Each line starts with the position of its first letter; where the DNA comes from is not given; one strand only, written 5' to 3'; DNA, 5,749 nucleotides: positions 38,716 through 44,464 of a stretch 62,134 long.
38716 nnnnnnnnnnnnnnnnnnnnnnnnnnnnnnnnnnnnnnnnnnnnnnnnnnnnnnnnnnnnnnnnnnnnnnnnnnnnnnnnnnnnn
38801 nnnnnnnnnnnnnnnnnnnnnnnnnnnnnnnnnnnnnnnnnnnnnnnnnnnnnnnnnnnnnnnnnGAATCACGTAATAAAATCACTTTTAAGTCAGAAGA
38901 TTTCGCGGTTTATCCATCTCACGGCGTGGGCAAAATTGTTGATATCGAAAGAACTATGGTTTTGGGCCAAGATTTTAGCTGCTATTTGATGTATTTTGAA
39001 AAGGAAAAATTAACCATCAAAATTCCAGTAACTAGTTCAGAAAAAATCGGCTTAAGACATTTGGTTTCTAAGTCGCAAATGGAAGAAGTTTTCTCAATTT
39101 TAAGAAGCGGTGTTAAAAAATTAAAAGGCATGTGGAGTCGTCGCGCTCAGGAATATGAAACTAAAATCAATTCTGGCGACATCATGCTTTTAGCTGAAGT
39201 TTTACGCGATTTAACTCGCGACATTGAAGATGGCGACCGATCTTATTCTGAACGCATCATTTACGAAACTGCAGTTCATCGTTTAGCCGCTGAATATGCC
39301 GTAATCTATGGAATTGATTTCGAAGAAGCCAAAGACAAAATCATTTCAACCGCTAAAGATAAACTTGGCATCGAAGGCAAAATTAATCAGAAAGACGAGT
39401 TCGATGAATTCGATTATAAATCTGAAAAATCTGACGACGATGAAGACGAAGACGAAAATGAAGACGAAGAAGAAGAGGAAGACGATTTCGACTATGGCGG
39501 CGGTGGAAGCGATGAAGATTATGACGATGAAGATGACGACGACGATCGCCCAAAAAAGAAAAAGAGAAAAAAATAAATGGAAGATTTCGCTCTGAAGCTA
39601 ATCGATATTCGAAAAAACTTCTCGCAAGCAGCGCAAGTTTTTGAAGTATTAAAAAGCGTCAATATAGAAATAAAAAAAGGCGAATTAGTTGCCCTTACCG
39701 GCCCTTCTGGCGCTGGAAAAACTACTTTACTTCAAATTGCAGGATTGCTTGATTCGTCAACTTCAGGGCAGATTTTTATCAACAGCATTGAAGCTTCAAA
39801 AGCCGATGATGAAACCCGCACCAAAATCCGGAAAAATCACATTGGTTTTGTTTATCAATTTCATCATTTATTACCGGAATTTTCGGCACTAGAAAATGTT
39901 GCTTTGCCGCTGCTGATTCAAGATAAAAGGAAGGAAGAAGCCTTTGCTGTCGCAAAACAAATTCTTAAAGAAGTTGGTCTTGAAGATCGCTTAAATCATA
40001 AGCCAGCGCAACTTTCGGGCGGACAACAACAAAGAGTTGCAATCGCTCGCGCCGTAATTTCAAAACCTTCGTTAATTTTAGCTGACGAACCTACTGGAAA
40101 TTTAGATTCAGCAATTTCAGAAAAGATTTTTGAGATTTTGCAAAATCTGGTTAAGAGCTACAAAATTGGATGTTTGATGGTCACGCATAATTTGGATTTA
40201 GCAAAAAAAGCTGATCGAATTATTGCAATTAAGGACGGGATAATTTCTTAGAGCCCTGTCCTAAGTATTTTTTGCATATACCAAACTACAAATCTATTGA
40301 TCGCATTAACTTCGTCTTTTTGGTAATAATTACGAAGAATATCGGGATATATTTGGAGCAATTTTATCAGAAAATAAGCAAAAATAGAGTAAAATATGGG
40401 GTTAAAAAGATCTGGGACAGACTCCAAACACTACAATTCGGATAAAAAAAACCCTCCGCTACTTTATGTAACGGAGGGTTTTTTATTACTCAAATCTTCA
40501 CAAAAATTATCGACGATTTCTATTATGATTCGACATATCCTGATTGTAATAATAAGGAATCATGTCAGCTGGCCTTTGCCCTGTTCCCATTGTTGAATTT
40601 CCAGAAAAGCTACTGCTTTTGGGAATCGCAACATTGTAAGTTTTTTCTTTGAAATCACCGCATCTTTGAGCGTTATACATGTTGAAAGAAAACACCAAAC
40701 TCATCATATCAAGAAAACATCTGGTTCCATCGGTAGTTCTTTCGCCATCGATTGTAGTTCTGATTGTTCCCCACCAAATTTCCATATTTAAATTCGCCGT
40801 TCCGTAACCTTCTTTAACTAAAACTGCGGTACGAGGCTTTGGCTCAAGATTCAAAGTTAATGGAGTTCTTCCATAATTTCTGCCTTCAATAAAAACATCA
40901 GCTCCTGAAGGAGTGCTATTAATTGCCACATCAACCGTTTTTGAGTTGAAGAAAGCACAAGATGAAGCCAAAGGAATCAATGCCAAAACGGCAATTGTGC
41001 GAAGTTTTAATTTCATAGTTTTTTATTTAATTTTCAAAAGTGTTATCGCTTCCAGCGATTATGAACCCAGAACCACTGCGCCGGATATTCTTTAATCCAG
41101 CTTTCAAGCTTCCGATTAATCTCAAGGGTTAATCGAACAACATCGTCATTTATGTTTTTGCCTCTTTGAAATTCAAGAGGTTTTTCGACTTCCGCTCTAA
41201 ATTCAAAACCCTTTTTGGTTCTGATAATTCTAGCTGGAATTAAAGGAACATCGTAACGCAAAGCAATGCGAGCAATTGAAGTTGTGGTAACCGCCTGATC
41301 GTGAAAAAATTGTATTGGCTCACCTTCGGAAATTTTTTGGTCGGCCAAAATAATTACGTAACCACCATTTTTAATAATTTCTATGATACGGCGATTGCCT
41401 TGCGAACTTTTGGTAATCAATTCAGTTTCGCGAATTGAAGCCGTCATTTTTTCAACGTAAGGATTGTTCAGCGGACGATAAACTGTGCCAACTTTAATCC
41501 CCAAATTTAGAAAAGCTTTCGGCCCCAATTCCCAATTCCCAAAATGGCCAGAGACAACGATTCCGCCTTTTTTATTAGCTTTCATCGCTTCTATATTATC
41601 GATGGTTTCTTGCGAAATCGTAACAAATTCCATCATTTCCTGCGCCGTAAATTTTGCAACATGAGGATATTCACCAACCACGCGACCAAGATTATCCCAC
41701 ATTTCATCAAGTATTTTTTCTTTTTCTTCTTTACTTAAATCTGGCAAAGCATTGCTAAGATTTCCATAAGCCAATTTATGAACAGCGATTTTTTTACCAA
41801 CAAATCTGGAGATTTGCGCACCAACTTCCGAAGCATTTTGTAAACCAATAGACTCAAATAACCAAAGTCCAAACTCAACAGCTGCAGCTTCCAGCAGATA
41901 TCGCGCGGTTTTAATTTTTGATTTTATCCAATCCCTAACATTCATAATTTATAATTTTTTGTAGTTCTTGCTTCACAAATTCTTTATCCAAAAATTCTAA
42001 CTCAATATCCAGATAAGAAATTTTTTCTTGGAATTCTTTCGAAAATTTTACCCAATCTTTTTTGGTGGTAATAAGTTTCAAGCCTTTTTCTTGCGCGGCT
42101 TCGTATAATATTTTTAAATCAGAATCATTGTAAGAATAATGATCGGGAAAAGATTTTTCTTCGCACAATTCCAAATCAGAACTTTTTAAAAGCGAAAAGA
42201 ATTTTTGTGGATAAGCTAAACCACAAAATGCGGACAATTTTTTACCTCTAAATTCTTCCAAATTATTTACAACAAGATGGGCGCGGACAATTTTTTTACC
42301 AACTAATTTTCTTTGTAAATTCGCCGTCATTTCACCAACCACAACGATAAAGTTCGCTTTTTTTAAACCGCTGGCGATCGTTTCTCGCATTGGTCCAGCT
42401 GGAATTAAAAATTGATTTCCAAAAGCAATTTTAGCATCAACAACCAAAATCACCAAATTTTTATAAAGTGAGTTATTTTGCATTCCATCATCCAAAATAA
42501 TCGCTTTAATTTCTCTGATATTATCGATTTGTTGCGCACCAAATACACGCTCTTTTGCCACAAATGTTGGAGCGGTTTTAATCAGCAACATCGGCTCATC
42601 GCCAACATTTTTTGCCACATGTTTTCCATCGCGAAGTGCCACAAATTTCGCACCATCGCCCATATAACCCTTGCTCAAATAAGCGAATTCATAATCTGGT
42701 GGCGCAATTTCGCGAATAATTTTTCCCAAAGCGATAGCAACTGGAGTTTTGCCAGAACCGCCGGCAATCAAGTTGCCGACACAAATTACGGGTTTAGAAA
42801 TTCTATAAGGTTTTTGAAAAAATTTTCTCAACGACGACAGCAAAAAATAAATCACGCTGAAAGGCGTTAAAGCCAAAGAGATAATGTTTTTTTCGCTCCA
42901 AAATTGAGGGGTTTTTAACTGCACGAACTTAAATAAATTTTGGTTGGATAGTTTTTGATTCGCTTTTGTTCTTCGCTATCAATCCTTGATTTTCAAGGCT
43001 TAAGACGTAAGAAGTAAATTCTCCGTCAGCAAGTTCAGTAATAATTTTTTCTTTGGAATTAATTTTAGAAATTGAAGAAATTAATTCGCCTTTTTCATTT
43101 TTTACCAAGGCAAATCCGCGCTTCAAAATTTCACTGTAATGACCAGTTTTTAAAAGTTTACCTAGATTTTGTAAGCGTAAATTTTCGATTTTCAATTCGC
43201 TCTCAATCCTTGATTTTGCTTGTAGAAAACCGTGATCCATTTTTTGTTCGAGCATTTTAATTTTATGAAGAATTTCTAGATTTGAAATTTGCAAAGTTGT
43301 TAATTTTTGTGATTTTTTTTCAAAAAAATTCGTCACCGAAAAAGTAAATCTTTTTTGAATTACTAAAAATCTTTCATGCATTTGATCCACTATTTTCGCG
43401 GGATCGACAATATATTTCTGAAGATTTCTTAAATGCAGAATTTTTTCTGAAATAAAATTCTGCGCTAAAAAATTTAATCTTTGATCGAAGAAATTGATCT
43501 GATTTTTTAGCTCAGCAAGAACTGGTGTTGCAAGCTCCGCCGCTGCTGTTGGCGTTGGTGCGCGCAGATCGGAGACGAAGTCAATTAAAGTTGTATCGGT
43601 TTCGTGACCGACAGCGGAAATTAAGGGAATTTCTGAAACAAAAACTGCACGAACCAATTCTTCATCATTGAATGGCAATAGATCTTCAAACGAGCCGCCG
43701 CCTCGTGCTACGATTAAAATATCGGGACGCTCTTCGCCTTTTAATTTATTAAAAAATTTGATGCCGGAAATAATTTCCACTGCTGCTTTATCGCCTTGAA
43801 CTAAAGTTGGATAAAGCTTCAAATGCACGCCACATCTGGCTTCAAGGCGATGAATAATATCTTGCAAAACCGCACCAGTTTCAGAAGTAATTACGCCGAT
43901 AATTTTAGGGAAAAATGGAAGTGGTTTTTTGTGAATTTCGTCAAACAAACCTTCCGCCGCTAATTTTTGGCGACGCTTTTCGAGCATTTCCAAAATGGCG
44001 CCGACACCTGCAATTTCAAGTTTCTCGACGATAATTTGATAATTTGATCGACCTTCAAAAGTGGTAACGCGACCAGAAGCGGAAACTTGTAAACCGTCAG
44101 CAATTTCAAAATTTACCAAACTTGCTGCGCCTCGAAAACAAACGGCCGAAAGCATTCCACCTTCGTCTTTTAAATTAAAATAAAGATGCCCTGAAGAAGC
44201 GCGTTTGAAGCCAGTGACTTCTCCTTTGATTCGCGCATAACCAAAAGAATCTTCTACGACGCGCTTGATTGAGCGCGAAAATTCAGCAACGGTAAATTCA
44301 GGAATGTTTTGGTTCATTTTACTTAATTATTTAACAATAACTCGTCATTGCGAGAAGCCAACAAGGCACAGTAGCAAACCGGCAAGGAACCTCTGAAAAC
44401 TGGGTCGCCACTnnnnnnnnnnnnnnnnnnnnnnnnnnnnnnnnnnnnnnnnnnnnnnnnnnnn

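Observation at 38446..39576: CarD/CdnL core flanked by a histone-H1-like basic N-terminus and a poly-acidic C-terminal tail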

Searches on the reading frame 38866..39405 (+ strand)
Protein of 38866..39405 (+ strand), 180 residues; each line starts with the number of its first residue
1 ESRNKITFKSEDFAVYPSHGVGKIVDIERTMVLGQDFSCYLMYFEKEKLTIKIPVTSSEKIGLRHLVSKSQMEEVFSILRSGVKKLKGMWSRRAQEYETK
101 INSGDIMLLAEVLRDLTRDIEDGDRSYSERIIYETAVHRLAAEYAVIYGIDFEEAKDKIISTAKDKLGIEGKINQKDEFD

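Call 7: find_related_loci(query=window:38866-39400:+, collection=genome_contigs, flank=4000)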
Query window:38866-39400:+ (178 aa) in genome_contigs; peptide patterns used: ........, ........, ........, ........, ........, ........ (x = any residue, [..] = any of these).
599 stretches matched a pattern (row limit reached: there are more); 99 encode a relative of the query (tblastn E <= 1e-3); the best 80 are kept; 80 distinct loci.
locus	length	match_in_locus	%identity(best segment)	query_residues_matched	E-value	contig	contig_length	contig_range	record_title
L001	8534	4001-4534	94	1-178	1e-112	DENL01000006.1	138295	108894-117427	MAG TPA_asm: Rickettsiales bacterium UBA2645 UBA2645_contig_860, whole genome shotgun sequence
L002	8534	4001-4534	85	1-178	5e-105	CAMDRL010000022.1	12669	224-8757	MAG: Rickettsia typhi isolate TrE-03may19-48 genome assembly, contig: TrE-03may19-C7096, whole genome shotgun sequence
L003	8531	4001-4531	82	1-177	4e-99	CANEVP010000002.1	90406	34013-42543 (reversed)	MAG: Rickettsiales bacterium isolate CE-Oct18-128 genome assembly, contig: CE-Oct18-128.fna-C2, whole genome shotgun seq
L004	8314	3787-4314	82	1-176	2e-98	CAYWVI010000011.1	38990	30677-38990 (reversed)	MAG TPA_asm: uncultured Rhizobium sp. isolate SRP285395_co1_350 genome assembly, contig: NODE_1372_length_38990_cov_7.31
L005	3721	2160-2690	83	1-177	5e-99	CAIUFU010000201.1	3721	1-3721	MAG: uncultured Alphaproteobacteria bacterium isolate KT6_bin-167 genome assembly, contig: bin-167:201/264, whole genome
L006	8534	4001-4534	80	1-178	7e-97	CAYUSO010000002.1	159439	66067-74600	MAG TPA_asm: uncultured Rhizobium sp. isolate SRP257259_co1_339 genome assembly, contig: NODE_74_length_159439_cov_10.24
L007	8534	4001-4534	79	1-178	8e-97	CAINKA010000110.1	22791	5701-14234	MAG: uncultured Alphaproteobacteria bacterium isolate LJ-5-9m_bin-1355 genome assembly, contig: bin-1355:110/168, whole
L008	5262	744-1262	72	1-173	9e-84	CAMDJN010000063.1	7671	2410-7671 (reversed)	MAG: Rickettsia typhi isolate MsH-30jul19-198 genome assembly, contig: MsH-30jul19-C19264, whole genome shotgun sequence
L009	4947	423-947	68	9-178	3e-81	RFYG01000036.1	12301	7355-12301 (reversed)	MAG: Proteobacteria bacterium isolate WB5_3A_111 contig_100_35, whole genome shotgun sequence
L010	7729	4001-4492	71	7-170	4e-79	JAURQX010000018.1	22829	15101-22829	MAG: Alphaproteobacteria bacterium isolate SFB_South_Co_88 k141_985853, whole genome shotgun sequence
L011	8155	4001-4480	73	13-172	2e-78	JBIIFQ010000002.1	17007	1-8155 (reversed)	MAG: Rickettsiales bacterium isolate ME2001-06-04pf_3300042445_group1_bin221 Rohwer_bin1990_scaffold_2042_c1, whole geno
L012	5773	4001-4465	72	13-167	1e-73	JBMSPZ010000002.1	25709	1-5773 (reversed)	MAG: Rickettsiales bacterium isolate ARD_V6_S4_100percent_par_metabat.26 NODE_822_length_25709_cov_4.284361, whole genom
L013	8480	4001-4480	68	8-167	5e-73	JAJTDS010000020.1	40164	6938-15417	MAG: Rickettsiales bacterium isolate 49632_E25 Sample_49632_scaffold_525, whole genome shotgun sequence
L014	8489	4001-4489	49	5-168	6e-49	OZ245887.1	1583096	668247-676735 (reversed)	MAG: Candidatus Megaera sp. isolate 19fbf53c-cd8a-4595-9e1b-50f762c67de4 genome assembly, chromosome: 1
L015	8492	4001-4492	46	4-167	1e-48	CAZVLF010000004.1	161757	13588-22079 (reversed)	MAG TPA_asm: uncultured Rickettsiales bacterium isolate SRP220891_co1_42 genome assembly, contig: NODE_101_length_161757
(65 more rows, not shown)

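Call 42: search_protein_representatives(protein=window:38866-39405:+)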
Query: 180 residues. Proteins with E-value up to 0.001 (for the whole library): 3967; up to 1e-10: 1592; up to 1e-30: 177. The best 150 are listed.
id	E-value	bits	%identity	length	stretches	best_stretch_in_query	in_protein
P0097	1.8e-93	327.1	83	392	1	1-180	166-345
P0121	7.5e-80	282.8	76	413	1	2-169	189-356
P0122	7.0e-71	253.6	68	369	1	5-178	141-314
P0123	6.2e-68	244.0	69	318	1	7-180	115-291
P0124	2.9e-64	232.0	83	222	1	2-130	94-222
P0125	4.2e-64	231.6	65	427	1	8-180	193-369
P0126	8.1e-64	230.6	64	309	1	3-172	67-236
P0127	3.2e-63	228.7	64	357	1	4-180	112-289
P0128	3.6e-46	173.2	47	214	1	5-176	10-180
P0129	1.8e-45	170.9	51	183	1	6-167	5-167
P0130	7.8e-44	165.6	48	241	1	2-166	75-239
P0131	2.4e-43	164.0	75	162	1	72-180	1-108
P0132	3.7e-42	160.2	50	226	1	8-168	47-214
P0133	1.7e-40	154.7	47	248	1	8-163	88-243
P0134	6.4e-40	152.9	47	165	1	7-164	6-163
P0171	1.1e-34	135.8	44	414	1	7-158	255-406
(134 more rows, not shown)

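Call 45: search_solved_structures(query=window:38866-39405:+, max_evalue=10)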
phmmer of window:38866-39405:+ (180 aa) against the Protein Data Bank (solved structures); distinct sequences matched with E-value up to 10: 27.
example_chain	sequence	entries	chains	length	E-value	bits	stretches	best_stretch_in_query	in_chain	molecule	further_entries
2lwj_A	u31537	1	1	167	4.9e-24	88.2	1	5-148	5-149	Transcriptional regulator, CarD family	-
8hvr_H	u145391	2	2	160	1.6e-18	70.2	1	6-152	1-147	Putative transcriptional factor regulator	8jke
9m98_M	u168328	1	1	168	2.2e-17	66.6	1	7-155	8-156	RNA polymerase-binding transcription factor CarD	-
9m9d_M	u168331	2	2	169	2.2e-17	66.5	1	7-155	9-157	RNA polymerase-binding transcription factor CarD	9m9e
4kbm_B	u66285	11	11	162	2.3e-17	66.5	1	7-155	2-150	RNA polymerase-binding transcription factor CarD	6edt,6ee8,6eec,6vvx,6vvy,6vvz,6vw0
4ilu_A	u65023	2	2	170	2.4e-17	66.4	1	7-155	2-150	RNA polymerase-binding transcription factor CarD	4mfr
9e7v_M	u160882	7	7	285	4.9e-17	65.4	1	6-155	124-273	Ubiquitin-like protein SMT3,RNA polymerase-binding transcription factor CarD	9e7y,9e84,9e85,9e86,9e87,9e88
2lt3_A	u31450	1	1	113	4.1e-11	46.2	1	60-148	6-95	Transcriptional regulator, CarD family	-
2lt4_A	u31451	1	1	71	1.1e-09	41.5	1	6-69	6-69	Transcriptional regulator, CarD family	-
4l5g_A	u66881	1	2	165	9.6e-09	38.4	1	8-157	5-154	CarD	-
4xlr_M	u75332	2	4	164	1e-08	38.3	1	8-157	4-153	CarD-like transcriptional regulator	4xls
4xax_B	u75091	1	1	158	1.3e-08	38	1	8-156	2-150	CarD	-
4kmc_A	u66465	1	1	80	0.001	22.1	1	90-155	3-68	RNA polymerase-binding transcription factor CarD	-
2lqk_A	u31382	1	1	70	0.023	17.7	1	8-68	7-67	Transcriptional regulator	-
3h0g_A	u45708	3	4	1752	0.025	17.6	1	58-177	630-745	DNA-directed RNA polymerase II subunit rpb1 | RNA polymerase II subunit Rpb1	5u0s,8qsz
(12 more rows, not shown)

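Call 46: search_protein_families(library=pfam, proteins=[P0171], max_evalue=10)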
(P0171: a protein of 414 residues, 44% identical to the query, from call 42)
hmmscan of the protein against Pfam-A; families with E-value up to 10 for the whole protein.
P0171 (414 aa): 2 families
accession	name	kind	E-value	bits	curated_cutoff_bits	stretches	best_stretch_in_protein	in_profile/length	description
PF21095.3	CarD_C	-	1e-22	80.3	23.1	1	324-407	3-86/87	CarD, C-terminal domain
PF02559.22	CarD_TRCF_RID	-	4.1e-13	49.6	23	1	256-314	1-56/57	CarD-like/TRCF RID domain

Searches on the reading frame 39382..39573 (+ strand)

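Call 46: search_protein_families(library=pfam, proteins=[window:39382-39573:+], max_evalue=10)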
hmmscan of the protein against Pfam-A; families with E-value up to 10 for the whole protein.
window:39382-39573:+ (64 aa): 1 family
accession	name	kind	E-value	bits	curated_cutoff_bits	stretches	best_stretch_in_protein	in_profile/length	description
PF09073.15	BUD22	-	8.1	6.1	37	1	3-63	210-270/435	BUD22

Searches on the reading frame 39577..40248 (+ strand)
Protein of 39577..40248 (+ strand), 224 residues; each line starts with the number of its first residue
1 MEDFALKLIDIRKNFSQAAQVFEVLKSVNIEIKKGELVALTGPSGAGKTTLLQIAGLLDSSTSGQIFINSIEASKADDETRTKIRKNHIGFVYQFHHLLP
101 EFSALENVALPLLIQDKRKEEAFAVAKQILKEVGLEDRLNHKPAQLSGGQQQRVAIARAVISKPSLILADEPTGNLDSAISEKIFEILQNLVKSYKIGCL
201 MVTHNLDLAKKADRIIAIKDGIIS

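Call 3: search_protein_families(library=pfam, proteins=[window:39577-40248:+], max_evalue=0.01)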
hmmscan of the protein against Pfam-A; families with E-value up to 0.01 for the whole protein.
window:39577-40248:+ (224 aa): 16 families
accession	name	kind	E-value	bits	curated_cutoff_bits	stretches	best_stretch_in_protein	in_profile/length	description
PF00005.33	ABC_tran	-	1e-34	120.5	25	1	25-173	1-136/137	ABC transporter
PF13304.12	AAA_21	-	4.3e-09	37.3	27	2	37-61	1-25/304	AAA domain, putative AbiEii toxin, Type IV TA system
PF02463.25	SMC_N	-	4.2e-05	23.5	40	1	27-219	129-212/220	RecF/RecN/SMC N terminal domain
PF03215.21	Rad17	-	0.00033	21.1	23.8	1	19-88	29-100/186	Rad17 P-loop domain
PF13401.12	AAA_22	-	0.00037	21.3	27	1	36-194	6-113/130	AAA domain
PF13555.12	AAA_29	-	0.00046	20.3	27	1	28-58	15-46/61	P-loop containing region of AAA domain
PF13191.12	AAA_16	-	0.0014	19.6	32.6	1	33-58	22-45/167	AAA ATPase domain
PF25199.1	nSTAND_NTPase5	-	0.0019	18.4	34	1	23-59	27-66/145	Novel STAND NTPase 5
PF13481.12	AAA_25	-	0.0023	18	27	1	32-53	30-51/195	AAA domain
PF20703.3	nSTAND1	-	0.0029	17.8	27.1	1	24-69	26-60/379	Novel STAND NTPase 1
PF02367.23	TsaE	-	0.0043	17.4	26.6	1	18-53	4-39/128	Threonylcarbamoyl adenosine biosynthesis protein TsaE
PF01637.24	ATPase_2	-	0.0068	16.7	33.2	1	34-104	19-87/225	ATPase domain predominantly from Archaea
PF13558.12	SbcC_Walker_B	-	0.007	17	27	0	115-189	4-89/90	SbcC/RAD50-like, Walker B motif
PF13476.12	AAA_23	-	0.0082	17.2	27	0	26-53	11-37/201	AAA domain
PF01695.23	IstB_IS21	-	0.0088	16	24.1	0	20-51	78-108/238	IstB-like ATP binding protein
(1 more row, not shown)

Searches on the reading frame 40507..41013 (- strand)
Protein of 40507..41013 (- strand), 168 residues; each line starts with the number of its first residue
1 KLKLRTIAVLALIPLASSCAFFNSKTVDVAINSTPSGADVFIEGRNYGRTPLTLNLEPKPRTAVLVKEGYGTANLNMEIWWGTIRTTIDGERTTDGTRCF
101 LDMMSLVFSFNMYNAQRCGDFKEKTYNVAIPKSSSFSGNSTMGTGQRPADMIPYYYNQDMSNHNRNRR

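Call 51: search_protein_families(library=pfam, proteins=[window:40507-41013:-], max_evalue=0.00001)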
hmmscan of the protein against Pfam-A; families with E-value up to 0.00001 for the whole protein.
window:40507-41013:- (168 aa): 1 family
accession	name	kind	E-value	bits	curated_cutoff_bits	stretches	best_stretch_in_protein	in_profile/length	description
PF08308.17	PEGA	-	1.2e-12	48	20.8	1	27-78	2-54/71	PEGA domain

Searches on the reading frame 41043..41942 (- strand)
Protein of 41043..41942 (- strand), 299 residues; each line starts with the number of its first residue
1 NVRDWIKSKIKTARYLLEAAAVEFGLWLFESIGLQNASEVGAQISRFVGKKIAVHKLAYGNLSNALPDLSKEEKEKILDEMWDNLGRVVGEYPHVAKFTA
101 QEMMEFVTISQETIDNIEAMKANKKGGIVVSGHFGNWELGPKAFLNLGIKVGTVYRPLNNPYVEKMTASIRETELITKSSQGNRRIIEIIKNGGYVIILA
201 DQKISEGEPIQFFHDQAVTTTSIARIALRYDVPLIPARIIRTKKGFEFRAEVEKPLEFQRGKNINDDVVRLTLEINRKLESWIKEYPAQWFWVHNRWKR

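Call 51: search_protein_families(library=pfam, proteins=[window:41043-41942:-], max_evalue=0.00001)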
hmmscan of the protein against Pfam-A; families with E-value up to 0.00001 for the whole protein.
window:41043-41942:- (299 aa): 1 family
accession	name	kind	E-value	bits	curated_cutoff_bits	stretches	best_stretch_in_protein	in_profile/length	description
PF03279.18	Lip_A_acyltrans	-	6.2e-55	186.9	22.3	1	14-299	12-295/295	Bacterial lipid A biosynthesis acyltransferase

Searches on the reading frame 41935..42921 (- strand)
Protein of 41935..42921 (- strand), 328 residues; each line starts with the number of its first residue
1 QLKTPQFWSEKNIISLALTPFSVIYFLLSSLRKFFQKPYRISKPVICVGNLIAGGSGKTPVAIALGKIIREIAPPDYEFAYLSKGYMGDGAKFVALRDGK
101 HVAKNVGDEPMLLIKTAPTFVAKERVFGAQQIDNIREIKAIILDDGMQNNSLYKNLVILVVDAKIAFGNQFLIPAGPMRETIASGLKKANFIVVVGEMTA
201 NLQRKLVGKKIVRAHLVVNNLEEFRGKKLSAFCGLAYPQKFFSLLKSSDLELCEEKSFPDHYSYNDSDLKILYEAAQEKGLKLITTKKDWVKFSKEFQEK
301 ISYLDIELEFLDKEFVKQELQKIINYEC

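Call 51: search_protein_families(library=pfam, proteins=[window:41935-42921:-], max_evalue=0.00001)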
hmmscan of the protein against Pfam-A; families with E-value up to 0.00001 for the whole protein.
window:41935-42921:- (328 aa): 1 family
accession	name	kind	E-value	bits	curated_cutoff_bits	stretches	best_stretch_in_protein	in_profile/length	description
PF02606.20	LpxK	-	1e-75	255.3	27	1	15-324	2-327/328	Tetraacyldisaccharide-1-P 4'-kinase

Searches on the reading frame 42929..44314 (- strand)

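Call 51: search_protein_families(library=pfam, proteins=[window:42929-44314:-], max_evalue=0.00001)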
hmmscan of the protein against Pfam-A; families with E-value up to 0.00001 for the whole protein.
window:42929-44314:- (461 aa): 3 families
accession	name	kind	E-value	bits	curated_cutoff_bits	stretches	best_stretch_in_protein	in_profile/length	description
PF02601.20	Exonuc_VII_L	-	5.1e-91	305.9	35.9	1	123-434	1-313/315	Exonuclease VII, large subunit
PF13742.12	tRNA_anti_2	-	8.3e-24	84.1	27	1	7-99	1-94/95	OB-fold nucleic acid binding domain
PF01336.31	tRNA_anti-codon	-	1.3e-11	44.6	27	1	28-101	2-74/75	OB-fold nucleic acid binding domain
